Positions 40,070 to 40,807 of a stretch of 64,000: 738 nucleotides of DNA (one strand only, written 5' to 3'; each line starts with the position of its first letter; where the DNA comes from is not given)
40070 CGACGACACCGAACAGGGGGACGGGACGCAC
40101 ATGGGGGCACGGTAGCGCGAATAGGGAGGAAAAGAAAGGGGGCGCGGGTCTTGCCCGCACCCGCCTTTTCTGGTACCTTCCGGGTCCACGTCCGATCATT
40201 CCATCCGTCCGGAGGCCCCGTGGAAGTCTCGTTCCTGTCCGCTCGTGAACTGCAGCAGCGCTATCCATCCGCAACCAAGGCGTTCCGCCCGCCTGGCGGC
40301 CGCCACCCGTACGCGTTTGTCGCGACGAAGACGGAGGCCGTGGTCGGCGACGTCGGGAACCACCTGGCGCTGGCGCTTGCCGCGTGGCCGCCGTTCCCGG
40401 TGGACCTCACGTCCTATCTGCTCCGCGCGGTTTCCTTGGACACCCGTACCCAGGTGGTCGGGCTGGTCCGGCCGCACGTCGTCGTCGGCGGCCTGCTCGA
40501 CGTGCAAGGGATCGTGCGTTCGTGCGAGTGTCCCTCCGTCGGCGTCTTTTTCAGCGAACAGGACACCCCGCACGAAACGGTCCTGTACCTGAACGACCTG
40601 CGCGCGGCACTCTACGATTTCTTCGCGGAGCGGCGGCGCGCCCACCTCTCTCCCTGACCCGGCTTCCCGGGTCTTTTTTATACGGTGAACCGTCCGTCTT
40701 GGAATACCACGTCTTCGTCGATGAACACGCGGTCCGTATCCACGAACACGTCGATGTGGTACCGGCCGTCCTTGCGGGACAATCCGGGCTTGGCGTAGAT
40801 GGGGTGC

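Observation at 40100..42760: RpoH-like sigma factor divergent from an M29-type aminopeptidase, with an insulated opposite-strand small gene next door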

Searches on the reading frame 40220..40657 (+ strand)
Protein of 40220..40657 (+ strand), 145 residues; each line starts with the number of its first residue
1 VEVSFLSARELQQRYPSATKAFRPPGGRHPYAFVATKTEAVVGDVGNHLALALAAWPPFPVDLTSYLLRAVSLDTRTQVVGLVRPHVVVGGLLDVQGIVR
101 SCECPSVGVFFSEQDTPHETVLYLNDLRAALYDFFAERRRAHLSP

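Call 3: search_protein_families(library=pfam, proteins=[window:40220-40657:+], max_evalue=0.01)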
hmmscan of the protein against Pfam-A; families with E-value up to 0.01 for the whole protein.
window:40220-40657:+ (145 aa): 0 families

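Call 4: search_protein_families(library=ncbifam, proteins=[window:40220-40657:+], max_evalue=0.01)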
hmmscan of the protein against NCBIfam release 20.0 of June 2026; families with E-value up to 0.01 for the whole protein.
window:40220-40657:+ (145 aa): 0 families

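Call 7: find_homologous_proteins(query=window:40220-40654:+, max_evalue=0.01)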
Query window:40220-40654:+ (145 aa): 2 proteins with E <= 0.01 among 276 candidates.
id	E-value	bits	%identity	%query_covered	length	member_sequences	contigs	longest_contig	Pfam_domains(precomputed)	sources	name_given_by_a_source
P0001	2.0e-91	321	100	100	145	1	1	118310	-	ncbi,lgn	-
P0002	1.4e-47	179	61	98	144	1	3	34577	-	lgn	-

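Call 8: find_encoding_contigs(protein=P0002, flank=10000, max_places=5)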
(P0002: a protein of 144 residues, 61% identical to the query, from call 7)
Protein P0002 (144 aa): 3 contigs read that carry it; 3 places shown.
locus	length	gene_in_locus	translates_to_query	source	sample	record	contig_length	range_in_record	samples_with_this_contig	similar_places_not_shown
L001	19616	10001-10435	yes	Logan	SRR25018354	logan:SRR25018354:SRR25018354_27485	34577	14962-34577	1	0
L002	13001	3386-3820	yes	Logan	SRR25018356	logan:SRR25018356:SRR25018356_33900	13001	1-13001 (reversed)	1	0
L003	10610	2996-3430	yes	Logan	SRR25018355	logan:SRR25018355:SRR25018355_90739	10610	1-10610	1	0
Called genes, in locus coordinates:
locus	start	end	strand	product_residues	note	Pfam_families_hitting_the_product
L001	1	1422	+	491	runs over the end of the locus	PF01336:tRNA_anti-codon, PF00152:tRNA-synt_2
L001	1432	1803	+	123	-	PF01467:CTP_transf_like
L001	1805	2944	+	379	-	PF01168:Ala_racemase_N, PF00842:Ala_racemase_C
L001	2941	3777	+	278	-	-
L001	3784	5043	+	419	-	PF00342:PGI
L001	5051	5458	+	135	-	PF09997:DUF2238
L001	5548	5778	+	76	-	-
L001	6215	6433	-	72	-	-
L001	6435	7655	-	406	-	PF01551:Peptidase_M23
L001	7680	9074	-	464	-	PF00749:tRNA-synt_1c, PF19269:Anticodon_2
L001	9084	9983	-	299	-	PF03808:Glyco_tran_WecG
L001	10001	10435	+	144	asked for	-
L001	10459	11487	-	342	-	-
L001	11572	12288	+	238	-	PF04542:Sigma70_r2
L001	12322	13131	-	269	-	PF03372:Exo_endo_phos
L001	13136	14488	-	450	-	PF01946:Thi4 (weak), PF01266:DAO, PF13450:NAD_binding_8 (weak)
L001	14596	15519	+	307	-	-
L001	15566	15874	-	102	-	PF12802:MarR_2 (weak), PF12840:HTH_20 (faint)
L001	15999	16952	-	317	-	PF02492:cobW, PF07683:CobW_C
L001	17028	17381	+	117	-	PF06262:Zincin_1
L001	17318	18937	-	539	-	-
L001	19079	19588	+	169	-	PF03449:GreA_GreB_N, PF01272:GreA_GreB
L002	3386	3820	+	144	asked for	-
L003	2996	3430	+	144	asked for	-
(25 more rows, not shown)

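Call 9: find_encoding_contigs(protein=P0001, flank=10000, max_places=3)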
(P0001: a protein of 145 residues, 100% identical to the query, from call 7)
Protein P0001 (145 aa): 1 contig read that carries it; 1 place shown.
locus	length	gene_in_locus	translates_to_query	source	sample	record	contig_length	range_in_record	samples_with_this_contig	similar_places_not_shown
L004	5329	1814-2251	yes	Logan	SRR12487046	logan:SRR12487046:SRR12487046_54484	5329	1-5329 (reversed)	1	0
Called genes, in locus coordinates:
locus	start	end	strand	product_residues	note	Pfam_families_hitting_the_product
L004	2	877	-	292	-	?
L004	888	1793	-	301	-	PF03808:Glyco_tran_WecG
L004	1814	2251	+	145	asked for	-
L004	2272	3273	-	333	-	-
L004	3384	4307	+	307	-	PF00140:Sigma70_r1_2, PF04542:Sigma70_r2, PF04539:Sigma70_r3, PF04545:Sigma70_r4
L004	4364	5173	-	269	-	PF03372:Exo_endo_phos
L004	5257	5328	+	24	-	?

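Call 25: search_protein_families(library=ncbifam, proteins=[L001:11572-12288:+], max_evalue=0.00001)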
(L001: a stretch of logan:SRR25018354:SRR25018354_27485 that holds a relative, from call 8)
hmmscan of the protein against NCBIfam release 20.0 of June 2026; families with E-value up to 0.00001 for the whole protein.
L001:11572-12288:+ (238 aa): 45 families (the best 25 are shown)
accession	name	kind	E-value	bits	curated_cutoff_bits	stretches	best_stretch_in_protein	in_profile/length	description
TIGR02394.1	rpoS_proteo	equivalog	1.4e-34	119.9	378.7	2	8-120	14-125/285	RNA polymerase sigma factor RpoS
NF004207.0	PRK05657.1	equivalog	1.1e-33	116.9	394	2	18-120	67-168/329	RNA polymerase sigma factor RpoS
NF005143.0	PRK06596.1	subfamily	6.8e-28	98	241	2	6-111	13-118/285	RNA polymerase factor sigma-32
NF005693.0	PRK07500.1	equivalog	9.3e-28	97.2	315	2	8-112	7-111/289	RNA polymerase factor sigma-32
TIGR02392.1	rpoH_proteo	equivalog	7.7e-27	94.6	323.1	2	10-111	4-105/270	RNA polymerase sigma factor RpoH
TIGR02997.1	Sig70-cyanoRpoD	subfamily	1.3e-26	93.6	384.5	2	39-120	73-153/298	RNA polymerase sigma factor, RpoD/SigA family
TIGR02393.1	RpoD_Cterm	equivalog_domain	5.4e-25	88.4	354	2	46-120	6-79/238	RNA polymerase sigma factor RpoD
NF005920.0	PRK07921.1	subfamily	4e-24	85.2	464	2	23-120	74-169/328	RNA polymerase sigma factor SigB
NF041931.2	MzaA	equivalog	5.9e-22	78.3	800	1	41-120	476-554/726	MZA anti-phage system associated sigma-70 family RNA polymerase sigma factor MzaA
TIGR02937.1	sigma70-ECF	superfamily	6.1e-22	78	42.9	1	45-230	6-163/165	sigma-70 family RNA polymerase sigma factor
NF006666.0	PRK09210.1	equivalog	9.2e-22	77.8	572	1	10-120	102-211/370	RNA polymerase sigma factor RpoD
NF004208.0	PRK05658.1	equivalog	1.6e-20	73.7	555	2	65-120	416-471/631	RNA polymerase sigma factor RpoD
NF005785.0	PRK07598.1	equivalog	8.6e-20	70.9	554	1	35-120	171-254/415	RNA polymerase sigma factor SigC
NF005643.0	PRK07406.1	equivalog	1.7e-19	70.2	500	1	46-120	166-239/397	RNA polymerase sigma factor RpoD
NF004562.0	PRK05901.1-4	equivalog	2.9e-19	69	779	1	48-120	324-395/571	RNA polymerase sigma factor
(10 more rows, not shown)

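Call 27: predict_structure(alignment_id=A3)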
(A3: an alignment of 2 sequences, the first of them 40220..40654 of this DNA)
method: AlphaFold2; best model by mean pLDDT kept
length: 145 residues; sequences in the alignment: 2
mean_pLDDT: 39.3   pTM: 0.34
mean pLDDT of the five models: 39.3, 38.5, 35.1, 34.7, 31.8
residues with pLDDT >= 90: 0; 70-90: 0; 50-70: 15; < 50: 130
segments of 3 or more residues with pLDDT < 50: 1-12, 16-48, 50-124, 140-145
pLDDT, mean of each block of 10 residues (from residue 1): 37 45 39 38 44 38 33 34 35 29 36 42 50 51 41
secondary structure, 60 per line:
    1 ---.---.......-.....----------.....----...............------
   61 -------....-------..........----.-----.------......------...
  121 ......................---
elements in order: H8-14 H16-20 E31-35 E40-44 H45-54 E68-71 E79-88 E106-111 H118-142

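Call 28: search_protein_representatives(alignment_id=A3)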
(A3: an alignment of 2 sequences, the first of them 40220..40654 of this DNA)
Query: 2 sequences, 145 profile positions. Proteins with E-value up to 0.001 (for the whole library): 2; up to 1e-10: 2; up to 1e-30: 1. The best 2 are listed.
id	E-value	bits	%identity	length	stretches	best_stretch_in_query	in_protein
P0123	3.0e-51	189.6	-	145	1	1-141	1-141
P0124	1.4e-15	73.9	-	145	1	2-134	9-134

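Call 30: find_encoding_contigs(protein=P0124, flank=6000, max_places=3)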
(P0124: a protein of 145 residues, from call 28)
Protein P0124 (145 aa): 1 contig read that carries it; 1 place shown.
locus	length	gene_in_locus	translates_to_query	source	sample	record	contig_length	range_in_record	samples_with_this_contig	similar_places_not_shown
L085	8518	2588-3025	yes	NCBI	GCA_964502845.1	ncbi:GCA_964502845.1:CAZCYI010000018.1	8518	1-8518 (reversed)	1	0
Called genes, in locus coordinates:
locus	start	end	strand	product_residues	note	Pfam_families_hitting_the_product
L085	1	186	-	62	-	?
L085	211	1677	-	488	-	PF00749:tRNA-synt_1c, PF19269:Anticodon_2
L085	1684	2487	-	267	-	PF03808:Glyco_tran_WecG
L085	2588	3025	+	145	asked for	-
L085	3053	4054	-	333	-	-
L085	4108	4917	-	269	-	PF03372:Exo_endo_phos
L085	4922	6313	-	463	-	PF01266:DAO, PF01946:Thi4 (faint)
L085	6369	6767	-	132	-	PF13463:HTH_27 (weak)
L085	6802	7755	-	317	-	PF00009:GTP_EFTU (faint), PF02492:cobW, PF07683:CobW_C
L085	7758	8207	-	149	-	-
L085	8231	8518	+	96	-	?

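Call 31: find_encoding_contigs(protein=P0123, flank=6000, max_places=3)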
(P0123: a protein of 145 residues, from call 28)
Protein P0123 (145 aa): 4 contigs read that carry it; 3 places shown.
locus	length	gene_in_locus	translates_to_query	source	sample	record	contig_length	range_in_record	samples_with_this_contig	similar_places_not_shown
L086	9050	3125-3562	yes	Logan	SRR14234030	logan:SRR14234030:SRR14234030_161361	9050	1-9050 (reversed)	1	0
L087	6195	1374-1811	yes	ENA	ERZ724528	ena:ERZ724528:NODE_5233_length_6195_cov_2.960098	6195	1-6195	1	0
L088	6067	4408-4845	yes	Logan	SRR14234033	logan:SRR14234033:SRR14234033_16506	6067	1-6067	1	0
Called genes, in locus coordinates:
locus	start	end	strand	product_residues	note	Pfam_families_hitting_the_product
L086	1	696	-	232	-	?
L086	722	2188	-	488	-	PF00749:tRNA-synt_1c, PF19269:Anticodon_2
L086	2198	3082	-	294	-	PF03808:Glyco_tran_WecG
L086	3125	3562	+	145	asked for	-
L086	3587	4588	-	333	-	-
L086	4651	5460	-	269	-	PF03372:Exo_endo_phos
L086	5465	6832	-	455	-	PF01266:DAO, PF01946:Thi4 (weak), PF13450:NAD_binding_8 (faint)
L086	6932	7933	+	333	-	-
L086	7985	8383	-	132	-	PF12802:MarR_2 (weak), PF12840:HTH_20 (faint), PF13463:HTH_27 (weak)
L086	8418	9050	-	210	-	?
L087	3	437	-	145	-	?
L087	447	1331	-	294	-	PF03808:Glyco_tran_WecG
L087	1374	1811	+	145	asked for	-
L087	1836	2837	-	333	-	-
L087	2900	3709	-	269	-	PF03372:Exo_endo_phos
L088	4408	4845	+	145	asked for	-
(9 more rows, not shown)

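Call 56: search_protein_families(library=pfam, alignment_id=A5, max_evalue=1)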
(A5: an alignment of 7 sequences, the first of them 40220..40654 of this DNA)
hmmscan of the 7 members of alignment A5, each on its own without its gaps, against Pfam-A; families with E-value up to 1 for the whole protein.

A. member 1, window:40220-40654:+ (145 aa): 0 families

B. families by the number of members that match (of 7 scanned): 2 families
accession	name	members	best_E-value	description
PF03768.21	Attacin_N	1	0.016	Attacin, N-terminal region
PF11905.13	DUF3425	1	0.034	Domain of unknown function (DUF3425)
